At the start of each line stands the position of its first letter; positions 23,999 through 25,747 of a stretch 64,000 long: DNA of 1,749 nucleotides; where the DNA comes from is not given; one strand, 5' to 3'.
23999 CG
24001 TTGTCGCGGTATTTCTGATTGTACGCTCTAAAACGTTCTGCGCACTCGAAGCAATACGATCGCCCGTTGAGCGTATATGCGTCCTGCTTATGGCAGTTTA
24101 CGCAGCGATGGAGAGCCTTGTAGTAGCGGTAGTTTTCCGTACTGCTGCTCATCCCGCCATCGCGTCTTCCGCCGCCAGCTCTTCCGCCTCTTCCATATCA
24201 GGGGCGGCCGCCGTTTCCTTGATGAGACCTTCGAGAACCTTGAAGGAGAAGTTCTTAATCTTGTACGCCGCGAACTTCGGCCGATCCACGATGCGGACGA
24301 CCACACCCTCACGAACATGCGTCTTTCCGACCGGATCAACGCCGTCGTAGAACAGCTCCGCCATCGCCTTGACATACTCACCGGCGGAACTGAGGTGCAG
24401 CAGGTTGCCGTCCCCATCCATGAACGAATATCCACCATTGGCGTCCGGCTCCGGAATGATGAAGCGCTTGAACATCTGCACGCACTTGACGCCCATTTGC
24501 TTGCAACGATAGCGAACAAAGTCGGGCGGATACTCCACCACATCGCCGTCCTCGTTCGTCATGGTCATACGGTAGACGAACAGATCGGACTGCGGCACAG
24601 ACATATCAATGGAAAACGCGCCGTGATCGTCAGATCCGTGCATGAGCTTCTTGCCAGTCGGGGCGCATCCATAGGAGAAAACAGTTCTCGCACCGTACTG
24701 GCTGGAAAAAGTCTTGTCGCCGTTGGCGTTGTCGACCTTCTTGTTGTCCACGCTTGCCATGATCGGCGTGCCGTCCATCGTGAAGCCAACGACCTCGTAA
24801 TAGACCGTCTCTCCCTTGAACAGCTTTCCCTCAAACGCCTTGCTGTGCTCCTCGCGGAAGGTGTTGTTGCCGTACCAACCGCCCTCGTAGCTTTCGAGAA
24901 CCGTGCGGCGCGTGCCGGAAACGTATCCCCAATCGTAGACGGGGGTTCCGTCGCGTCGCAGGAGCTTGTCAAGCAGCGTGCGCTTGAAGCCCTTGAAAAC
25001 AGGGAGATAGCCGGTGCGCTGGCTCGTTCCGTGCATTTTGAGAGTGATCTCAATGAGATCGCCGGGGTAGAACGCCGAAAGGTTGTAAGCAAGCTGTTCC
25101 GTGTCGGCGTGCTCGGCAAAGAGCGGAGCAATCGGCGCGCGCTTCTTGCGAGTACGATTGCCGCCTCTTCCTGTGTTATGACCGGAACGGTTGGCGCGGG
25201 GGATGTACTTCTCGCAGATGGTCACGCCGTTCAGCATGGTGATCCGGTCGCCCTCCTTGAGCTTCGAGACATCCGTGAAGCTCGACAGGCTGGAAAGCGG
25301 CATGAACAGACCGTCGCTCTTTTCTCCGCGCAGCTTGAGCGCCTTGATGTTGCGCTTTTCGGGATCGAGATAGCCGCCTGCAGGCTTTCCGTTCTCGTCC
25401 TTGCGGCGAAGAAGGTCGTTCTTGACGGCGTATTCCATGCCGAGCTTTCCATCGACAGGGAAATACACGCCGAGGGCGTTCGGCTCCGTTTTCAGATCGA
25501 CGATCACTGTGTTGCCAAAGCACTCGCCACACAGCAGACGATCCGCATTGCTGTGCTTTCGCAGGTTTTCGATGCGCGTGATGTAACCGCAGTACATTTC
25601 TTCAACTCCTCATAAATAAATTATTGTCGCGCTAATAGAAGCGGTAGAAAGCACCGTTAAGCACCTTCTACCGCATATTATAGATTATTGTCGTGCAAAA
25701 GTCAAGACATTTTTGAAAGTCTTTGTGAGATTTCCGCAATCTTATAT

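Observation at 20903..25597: Clustered RNA-repair-type enzymes: RNA ligase, P-loop kinase/HD phosphatase and a nucleotidyltransferase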

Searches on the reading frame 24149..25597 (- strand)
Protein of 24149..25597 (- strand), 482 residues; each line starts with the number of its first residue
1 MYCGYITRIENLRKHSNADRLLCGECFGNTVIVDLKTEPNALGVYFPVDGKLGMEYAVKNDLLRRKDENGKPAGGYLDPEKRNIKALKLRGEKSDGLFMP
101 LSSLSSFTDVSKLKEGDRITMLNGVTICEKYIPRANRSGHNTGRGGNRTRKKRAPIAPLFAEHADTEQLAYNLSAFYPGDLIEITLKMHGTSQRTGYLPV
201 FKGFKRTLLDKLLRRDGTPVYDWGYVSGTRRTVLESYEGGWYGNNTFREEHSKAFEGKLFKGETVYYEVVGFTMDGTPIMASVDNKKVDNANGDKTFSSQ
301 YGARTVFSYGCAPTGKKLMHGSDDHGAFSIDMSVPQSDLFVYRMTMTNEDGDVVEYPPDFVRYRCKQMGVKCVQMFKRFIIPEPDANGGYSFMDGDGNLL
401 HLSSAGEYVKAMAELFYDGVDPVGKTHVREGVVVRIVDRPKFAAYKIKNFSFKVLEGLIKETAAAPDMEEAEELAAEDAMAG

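Call 3: search_protein_families(library=pfam, proteins=[window:24149-25597:-], max_evalue=0.01)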
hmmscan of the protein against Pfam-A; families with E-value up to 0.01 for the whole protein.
window:24149-25597:- (482 aa): 1 family
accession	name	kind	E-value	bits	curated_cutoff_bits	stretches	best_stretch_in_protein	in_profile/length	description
PF09414.15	RNA_ligase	-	0.0087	16.6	27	0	317-453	86-169/171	RNA ligase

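Call 4: search_protein_families(library=phrogs, proteins=[window:24149-25597:-], max_evalue=0.001)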
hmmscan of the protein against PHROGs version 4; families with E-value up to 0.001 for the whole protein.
window:24149-25597:- (482 aa): 1 family
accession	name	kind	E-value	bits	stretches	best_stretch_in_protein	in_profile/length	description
phrog_968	-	DNA, RNA and nucleotide metabolism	3.4e-57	195.2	1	5-456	12-392/398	RNA ligase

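Call 6: search_solved_structures(query=window:24149-25597:-, max_evalue=1, show_alignments=2)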
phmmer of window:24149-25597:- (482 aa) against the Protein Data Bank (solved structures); distinct sequences matched with E-value up to 1: 11.
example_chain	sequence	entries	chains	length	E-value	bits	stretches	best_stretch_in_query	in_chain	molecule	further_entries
5yzv_A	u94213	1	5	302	0.0087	18.1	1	256-324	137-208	Probable serine/threonine-protein kinase PkwA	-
6vt5_A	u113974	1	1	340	0.046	15.7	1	42-143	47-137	RNA Ligase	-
6vt3_A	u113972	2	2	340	0.082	14.9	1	42-143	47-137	RNA Ligase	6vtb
5cot_A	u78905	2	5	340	0.083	14.9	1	42-143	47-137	Naegleria gruberi RNA ligase | RNA ligase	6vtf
6vt9_A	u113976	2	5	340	0.084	14.9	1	42-143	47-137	RNA ligase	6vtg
6vt1_A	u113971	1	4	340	0.087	14.8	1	42-143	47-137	RNA Ligase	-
6vt8_A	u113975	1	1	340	0.089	14.8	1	42-143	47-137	RNA Ligase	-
6vt4_A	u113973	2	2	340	0.09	14.8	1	42-143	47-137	RNA Ligase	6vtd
5cou_A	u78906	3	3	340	0.093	14.7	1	42-143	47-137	Naegleria gruberi RNA ligase | RNA ligase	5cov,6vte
6vt0_A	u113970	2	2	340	0.096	14.7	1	42-143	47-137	RNA Ligase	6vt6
2d9k_A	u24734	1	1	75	0.56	12.1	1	9-43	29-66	FLN29 gene product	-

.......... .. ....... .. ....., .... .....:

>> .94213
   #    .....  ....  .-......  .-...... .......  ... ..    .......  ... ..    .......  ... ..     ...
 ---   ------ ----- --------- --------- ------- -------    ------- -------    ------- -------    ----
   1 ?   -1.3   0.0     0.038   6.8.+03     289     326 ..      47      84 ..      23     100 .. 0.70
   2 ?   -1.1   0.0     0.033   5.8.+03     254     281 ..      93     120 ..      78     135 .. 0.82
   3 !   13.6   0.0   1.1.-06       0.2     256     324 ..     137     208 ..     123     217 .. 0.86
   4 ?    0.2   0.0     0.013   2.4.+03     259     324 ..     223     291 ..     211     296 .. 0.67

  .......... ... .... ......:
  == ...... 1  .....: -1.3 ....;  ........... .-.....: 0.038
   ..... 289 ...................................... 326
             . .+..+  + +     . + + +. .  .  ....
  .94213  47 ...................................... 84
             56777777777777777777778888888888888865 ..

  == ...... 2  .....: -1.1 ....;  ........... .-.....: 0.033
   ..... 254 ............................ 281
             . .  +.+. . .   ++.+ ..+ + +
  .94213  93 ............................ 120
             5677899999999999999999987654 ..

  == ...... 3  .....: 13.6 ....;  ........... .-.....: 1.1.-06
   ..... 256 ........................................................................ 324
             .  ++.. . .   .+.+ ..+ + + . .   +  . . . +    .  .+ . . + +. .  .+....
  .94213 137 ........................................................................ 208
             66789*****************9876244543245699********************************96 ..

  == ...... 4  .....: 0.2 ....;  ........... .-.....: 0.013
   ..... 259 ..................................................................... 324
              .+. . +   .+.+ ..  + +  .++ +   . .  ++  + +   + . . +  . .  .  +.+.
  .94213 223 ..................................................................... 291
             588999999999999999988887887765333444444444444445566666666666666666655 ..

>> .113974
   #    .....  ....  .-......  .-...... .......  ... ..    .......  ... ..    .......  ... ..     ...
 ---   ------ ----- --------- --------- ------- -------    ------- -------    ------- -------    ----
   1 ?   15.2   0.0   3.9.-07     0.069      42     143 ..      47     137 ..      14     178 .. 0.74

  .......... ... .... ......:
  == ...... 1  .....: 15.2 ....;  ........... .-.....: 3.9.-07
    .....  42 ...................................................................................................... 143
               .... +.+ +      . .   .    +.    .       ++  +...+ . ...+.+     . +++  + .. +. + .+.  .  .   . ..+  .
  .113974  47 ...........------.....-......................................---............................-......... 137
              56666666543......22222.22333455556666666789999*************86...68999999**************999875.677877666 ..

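Call 8: search_protein_families(library=ncbifam, proteins=[window:24149-25597:-], max_evalue=0.01)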
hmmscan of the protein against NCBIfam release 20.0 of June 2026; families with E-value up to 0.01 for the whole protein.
window:24149-25597:- (482 aa): 1 family
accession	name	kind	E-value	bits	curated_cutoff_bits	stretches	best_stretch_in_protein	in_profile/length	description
TIGR02306.1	RNA_lig_DRB0094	equivalog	1.2e-07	30.9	151.15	1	77-197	70-176/341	RNA ligase (ATP)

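Call 10: find_related_loci(query=window:24149-25597:-, collection=viral_contigs, flank=10000)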
Query window:24149-25597:- (482 aa) in viral_contigs; peptide patterns used: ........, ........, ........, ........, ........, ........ (x = any residue, [..] = any of these).
392 stretches matched a pattern; 380 encode a relative of the query (tblastn E <= 1e-3); the best 80 are kept; 80 distinct loci.
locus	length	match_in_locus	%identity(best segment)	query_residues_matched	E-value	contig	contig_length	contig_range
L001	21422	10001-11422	81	1-477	0e+0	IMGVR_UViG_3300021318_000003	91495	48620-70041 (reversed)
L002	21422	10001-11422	71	1-473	0e+0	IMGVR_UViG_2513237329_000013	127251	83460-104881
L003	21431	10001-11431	71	1-476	0e+0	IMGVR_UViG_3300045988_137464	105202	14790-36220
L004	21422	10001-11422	71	1-473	0e+0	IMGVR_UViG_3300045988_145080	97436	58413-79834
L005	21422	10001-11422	70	1-473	0e+0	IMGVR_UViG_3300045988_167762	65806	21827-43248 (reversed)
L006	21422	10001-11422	69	1-473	0e+0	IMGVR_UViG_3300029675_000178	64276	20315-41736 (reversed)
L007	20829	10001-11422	69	1-473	0e+0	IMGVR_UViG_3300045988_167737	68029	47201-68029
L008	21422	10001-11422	69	1-473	0e+0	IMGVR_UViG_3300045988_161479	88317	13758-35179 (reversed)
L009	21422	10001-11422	69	1-473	0e+0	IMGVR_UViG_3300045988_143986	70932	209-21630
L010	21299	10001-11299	71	1-473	0e+0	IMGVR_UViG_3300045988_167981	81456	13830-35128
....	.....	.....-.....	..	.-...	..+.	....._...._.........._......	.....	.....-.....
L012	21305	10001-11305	69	1-475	0e+0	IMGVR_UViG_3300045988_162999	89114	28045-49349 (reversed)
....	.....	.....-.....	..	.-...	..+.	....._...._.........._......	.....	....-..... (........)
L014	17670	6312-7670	69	1-476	0e+0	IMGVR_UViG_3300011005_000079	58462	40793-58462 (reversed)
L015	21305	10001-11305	68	1-475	0e+0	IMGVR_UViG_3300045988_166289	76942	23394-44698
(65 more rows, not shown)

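Call 11: find_homologous_proteins(query=window:24149-25597:-)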
Query window:24149-25597:- (482 aa): 8000 proteins with E <= 0.001 among 8000 candidates; the best 120 are listed.
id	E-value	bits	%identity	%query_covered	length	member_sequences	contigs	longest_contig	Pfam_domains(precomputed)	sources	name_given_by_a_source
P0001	0.0e+0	1118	100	100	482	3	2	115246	-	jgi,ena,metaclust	metaclust:\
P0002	2.9e-258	875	80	98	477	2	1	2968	-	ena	-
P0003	5.8e-258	875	79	99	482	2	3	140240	-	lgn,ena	-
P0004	1.9e-256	870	79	99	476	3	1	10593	-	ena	-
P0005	5.0e-256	868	80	99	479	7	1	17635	-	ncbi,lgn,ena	-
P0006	1.9e-254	863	78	99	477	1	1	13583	-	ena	-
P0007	3.8e-253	859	79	98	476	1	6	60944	-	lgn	-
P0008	2.8e-243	826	77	98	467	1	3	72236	PF09414.16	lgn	-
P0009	5.2e-236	802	75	98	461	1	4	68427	-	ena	-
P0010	6.5e-232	789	73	99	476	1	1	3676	-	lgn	-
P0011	1.5e-228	778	72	99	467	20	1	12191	PF09414.16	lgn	-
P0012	1.8e-227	774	71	99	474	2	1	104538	-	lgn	-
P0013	6.8e-226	769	72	99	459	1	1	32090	PF09414.16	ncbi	-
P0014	2.1e-225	767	71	96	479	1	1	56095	-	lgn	-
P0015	2.2e-224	764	73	98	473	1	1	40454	-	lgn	-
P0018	4.1e-219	746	74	98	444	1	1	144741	PF09414.16,PF21189.4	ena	-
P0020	6.8e-217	739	71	98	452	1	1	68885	PF09414.16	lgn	-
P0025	2.0e-214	731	70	99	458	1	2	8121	PF09414.16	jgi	jgi:hypothetical protein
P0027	1.2e-213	728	69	99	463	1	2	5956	PF09414.16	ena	-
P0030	2.2e-213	728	69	99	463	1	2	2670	PF09414.16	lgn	-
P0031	6.5e-213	726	68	99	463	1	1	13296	PF09414.16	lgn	-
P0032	7.6e-213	726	67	99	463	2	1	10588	PF09414.16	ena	-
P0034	6.4e-212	723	69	99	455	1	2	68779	PF09414.16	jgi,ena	-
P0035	1.9e-211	721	69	99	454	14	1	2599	PF09414.16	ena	-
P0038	4.0e-210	717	67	99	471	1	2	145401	PF21189.4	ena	-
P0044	2.2e-208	711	66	99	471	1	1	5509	PF21189.4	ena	-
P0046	2.8e-208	711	66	99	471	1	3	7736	PF21189.4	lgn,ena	-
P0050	8.6e-208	709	66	99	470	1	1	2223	PF21189.4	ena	-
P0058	4.1e-207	707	67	98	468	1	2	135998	PF09414.16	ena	-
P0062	7.8e-206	703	66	99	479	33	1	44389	PF09414.16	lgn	-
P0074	6.1e-204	696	65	100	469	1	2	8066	PF21189.4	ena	-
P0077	8.8e-204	696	66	98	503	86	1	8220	PF09414.16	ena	-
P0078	1.0e-203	696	65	99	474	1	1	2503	PF21189.4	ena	-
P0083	5.0e-203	693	66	98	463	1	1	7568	PF21189.4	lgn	-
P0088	1.4e-202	692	66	99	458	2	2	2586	PF09414.16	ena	-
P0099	4.3e-202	690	66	99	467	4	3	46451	PF09414.16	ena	-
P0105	1.2e-201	689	64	99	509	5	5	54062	PF09414.16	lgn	-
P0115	2.9e-201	688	66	98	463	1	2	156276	PF21189.4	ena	-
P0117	5.6e-201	687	65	99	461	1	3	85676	PF09414.16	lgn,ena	-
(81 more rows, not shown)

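Call 17: search_protein_families(library=pfam, proteins=[window:24149-25597:-], max_evalue=10)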
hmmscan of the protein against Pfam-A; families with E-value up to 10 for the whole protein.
window:24149-25597:- (482 aa): 3 families
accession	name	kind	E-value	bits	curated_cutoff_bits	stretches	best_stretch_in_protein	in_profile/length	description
PF09414.15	RNA_ligase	-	0.0087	16.6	27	1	317-453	86-169/171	RNA ligase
PF21189.3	PHA02142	-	0.026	15.4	27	1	6-101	4-92/92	PHA02142 OB-fold domain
PF14240.11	YHYH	-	0.036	14.5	25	1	261-321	88-145/193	YHYH protein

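Call 24: search_dna_similar(query=window:24149-25597:-, collection=phages, mode=protein, max_rows=25)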
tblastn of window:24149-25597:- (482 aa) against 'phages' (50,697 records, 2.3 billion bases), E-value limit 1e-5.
Records with a match: 365; places in all: 366; records where one place covers at least 80% of the query: 293.
Best place of each record, by identity: <60% 365.
By first word of the organism name: Mycobacterium 296; Microbacterium 27; Gordonia 22; Bacillus 8; Alishewanella 2; Synechococcus 2; Lysinibacillus 1; Vibrio 1; Nitratidesulfovibrio 1; Desulfovibrio 1; and 4 more.
By host as written in the record: Mycobacterium smegmatis mc2 155 208; Mycobacterium smegmatis mc#155 47; Mycobacterium smegmatis mc2155 20; Gordonia terrae 3612 20; Microbacterium foliorum NRRL B-24224 SEA 9; Microbacterium foliorum NRRL B-24224 8; Mycobacterium sp. 7; Microbacterium paraoxydans NWU1 6; and 23 more.
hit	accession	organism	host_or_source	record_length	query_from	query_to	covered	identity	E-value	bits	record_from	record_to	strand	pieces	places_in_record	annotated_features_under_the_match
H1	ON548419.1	Bacillus phage vB_BanS-Thrax3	Bacillus anthracis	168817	2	460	95%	48.2%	8e-114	374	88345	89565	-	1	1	RNA ligase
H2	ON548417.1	Bacillus phage vB_BanS-Thrax1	Bacillus anthracis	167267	2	460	95%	47.7%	1e-115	379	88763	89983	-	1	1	RNA ligase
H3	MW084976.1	Bacillus phage Kirov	Bacillus cereus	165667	2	460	95%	46.9%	2e-112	370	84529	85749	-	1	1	RNA ligase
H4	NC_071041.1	Bacillus phage Kirov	Bacillus cereus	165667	2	460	95%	46.9%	2e-112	370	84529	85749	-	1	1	RNA ligase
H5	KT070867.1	Bacillus phage PBC2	Bacillus cereus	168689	2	460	95%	46.6%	2e-112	370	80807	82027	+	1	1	2'-5' RNA ligase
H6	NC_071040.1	Bacillus phage PBC2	Bacillus cereus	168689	2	460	95%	46.6%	2e-112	370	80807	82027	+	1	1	2'-5' RNA ligase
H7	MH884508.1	Bacillus phage vB_BcoS-136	Bacillus cohnii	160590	2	460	95%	46.6%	2e-116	382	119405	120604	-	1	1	RNA ligase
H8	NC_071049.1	Bacillus phage vB_BcoS-136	Bacillus cohnii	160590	2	460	95%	46.6%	2e-116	382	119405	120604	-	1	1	RNA ligase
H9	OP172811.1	Lysinibacillus phage LC76P1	Lysinibacillus capsici DO76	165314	2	460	95%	42.2%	4e-95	320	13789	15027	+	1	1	hypothetical protein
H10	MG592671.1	Vibrio phage 2.275.O._10N.286.54.E11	Vibrio cyclitrophicus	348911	6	460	94%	34.7%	4e-63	228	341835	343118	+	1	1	RNA ligase domain protein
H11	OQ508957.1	Alishewanella phage vB_AspM_Slickus01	Alishewanella sp. SMS8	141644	2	458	95%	29.5%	2e-34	143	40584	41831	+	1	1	putative RNA ligase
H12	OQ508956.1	Alishewanella phage vB_AspM_Slicko01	Alishewanella sp. SMS8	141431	2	458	95%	29.1%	3e-34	143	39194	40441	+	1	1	putative RNA ligase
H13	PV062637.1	Nitratidesulfovibrio phage SRB7757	Nitratidesulfovibrio vulgaris ATCC7757 ...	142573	2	452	94%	27.7%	3e-34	142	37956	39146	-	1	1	record has no annotation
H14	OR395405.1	Desulfovibrio phage 7757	Desulfovibrio vulgaris ATCC 7757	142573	2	452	94%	27.7%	3e-34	142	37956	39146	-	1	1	record has no annotation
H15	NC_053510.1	Mycobacterium phage Bromden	Mycobacterium smegmatis mc2 155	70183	2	436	90%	28.6%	7e-29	126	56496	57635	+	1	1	88: RNA ligase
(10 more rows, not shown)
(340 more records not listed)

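Call 27: get_annotated_region(hit=H9, flank=6000)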
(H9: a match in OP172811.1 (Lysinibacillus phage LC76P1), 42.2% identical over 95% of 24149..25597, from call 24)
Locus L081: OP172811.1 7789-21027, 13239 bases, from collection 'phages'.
description: Lysinibacillus phage LC76P1, complete genome.
organism: Lysinibacillus phage LC76P1 (NCBI taxid 2968682)
taxonomy: Viruses; Duplodnaviria; Heunggongvirae; Uroviricota; Caudoviricetes
host: Lysinibacillus capsici DO76; source: municipal sewage; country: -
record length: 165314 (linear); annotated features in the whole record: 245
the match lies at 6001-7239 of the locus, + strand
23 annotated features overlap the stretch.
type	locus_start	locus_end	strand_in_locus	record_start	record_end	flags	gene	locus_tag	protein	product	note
CDS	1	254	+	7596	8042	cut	-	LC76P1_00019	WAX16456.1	hypothetical protein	-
CDS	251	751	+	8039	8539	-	-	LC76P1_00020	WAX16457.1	hypothetical protein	-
CDS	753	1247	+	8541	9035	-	-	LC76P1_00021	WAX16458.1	hypothetical protein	-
CDS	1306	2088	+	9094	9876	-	-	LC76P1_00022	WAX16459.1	hypothetical protein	-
CDS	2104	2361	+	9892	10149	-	-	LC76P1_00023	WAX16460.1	hypothetical protein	-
CDS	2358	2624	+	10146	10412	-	-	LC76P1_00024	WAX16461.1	hypothetical protein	-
CDS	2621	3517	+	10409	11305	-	-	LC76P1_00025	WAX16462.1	hypothetical protein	-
CDS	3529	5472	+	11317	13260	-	-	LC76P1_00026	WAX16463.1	hypothetical protein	-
CDS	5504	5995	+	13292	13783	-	-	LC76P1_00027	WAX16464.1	hypothetical protein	-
CDS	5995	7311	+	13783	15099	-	-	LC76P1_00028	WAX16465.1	hypothetical protein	-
CDS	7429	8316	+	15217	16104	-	-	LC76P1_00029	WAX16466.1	hypothetical protein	-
CDS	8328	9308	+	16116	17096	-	-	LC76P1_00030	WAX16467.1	hypothetical protein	-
CDS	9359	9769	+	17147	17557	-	-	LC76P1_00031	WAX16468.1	hypothetical protein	-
CDS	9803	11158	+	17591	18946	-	-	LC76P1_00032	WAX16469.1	hypothetical protein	-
CDS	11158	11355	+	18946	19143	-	-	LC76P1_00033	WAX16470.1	hypothetical protein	-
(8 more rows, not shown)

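Call 39: search_solved_structures(query=A2, max_evalue=1, show_alignments=2)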
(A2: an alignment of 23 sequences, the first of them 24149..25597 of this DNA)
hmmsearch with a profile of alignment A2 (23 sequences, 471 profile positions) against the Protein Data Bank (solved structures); distinct sequences matched with E-value up to 1: 12.
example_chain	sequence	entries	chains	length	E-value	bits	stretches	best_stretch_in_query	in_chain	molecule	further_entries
1s68_A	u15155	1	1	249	0.018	16.9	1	325-423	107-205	RNA Ligase 2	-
2hvq_A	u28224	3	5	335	0.022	16.7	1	325-418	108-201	Hypothetical 37.6 kDa protein in Gp24-hoc intergenic region | T4 RNA ligase 2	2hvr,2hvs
6vt5_A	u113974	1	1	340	0.022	16.7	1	7-127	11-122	RNA Ligase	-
6vt3_A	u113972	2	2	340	0.027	16.4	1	9-126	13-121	RNA Ligase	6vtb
5cot_A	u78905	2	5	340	0.028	16.3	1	9-126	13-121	Naegleria gruberi RNA ligase | RNA ligase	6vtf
6vt9_A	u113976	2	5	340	0.028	16.3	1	9-126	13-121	RNA ligase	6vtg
6vt8_A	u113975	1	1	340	0.029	16.2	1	9-126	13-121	RNA Ligase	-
6vt1_A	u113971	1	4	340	0.031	16.2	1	9-126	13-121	RNA Ligase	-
6vt4_A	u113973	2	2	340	0.031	16.2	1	9-126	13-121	RNA Ligase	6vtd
6vt0_A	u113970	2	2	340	0.043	15.7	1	9-126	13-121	RNA Ligase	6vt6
5cou_A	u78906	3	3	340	0.044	15.7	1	9-126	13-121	Naegleria gruberi RNA ligase | RNA ligase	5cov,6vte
9h3g_BR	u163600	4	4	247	0.2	13.5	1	36-92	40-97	Ribosomal protein L30/L7 family protein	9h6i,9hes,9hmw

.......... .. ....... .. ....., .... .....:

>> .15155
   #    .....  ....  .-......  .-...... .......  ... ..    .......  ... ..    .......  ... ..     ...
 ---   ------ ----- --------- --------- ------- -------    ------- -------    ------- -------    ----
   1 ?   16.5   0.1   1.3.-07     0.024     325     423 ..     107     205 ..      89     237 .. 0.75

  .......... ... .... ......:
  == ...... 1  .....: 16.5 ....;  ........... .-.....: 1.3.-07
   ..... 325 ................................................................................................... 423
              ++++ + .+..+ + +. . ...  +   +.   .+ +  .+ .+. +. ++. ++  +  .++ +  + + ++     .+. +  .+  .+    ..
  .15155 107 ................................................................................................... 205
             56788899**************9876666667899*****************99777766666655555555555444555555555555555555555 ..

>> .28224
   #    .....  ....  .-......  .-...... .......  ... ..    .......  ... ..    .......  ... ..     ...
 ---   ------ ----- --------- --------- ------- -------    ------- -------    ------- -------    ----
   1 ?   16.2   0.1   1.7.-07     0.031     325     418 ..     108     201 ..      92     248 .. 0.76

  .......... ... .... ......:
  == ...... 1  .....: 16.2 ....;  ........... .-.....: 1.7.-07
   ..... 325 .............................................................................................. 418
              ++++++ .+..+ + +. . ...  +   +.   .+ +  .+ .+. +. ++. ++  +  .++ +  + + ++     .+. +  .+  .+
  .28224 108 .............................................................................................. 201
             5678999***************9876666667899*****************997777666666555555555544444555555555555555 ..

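Call 46: predict_structure(alignment_id=A3)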
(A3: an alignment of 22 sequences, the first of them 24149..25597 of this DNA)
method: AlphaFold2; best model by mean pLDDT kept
length: 482 residues; sequences in the alignment: 22
mean_pLDDT: 51.7   pTM: 0.40
mean pLDDT of the five models: 51.7, 50.9, 48.6, 48.0, 47.0
residues with pLDDT >= 90: 6; 70-90: 102; 50-70: 111; < 50: 263
segments of 3 or more residues with pLDDT < 50: 73-94, 133-172, 187-203, 219-256, 258-283, 291-294, 300-302, 304-315, 334-360, 367-375, 418-430, 439-482
pLDDT, mean of each block of 10 residues (from residue 1): 75 65 66 78 74 77 63 45 39 60 89 82 79 42 30 42 28 59 52 29 61 60 30 27 36 47 42 36 49 49 40 45 62 40 40 45 49 56 83 72 76 55 30 51 32 23 32 42 46
secondary structure, 60 per line:
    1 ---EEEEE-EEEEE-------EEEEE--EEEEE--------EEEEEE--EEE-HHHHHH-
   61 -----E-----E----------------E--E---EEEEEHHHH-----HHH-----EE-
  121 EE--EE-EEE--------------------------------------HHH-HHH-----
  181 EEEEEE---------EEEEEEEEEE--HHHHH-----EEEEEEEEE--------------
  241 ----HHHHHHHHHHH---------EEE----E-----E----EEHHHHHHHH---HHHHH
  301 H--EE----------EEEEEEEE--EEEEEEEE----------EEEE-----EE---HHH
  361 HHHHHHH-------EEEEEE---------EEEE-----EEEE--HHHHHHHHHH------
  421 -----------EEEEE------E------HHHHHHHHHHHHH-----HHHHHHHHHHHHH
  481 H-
elements in order: E4-8 E10-14 E22-26 E29-33 E42-47 E50-52 H54-59 E96-100 H101-104 E128-130 E181-186 E196-205 H208-212 E218-226 H245-255 E265-267 H285-292 H296-301 E316-323 E326-333 E344-347 H358-367 E375-380 E390-393 E399-402 H405-414 E432-436 H450-462 H468-481
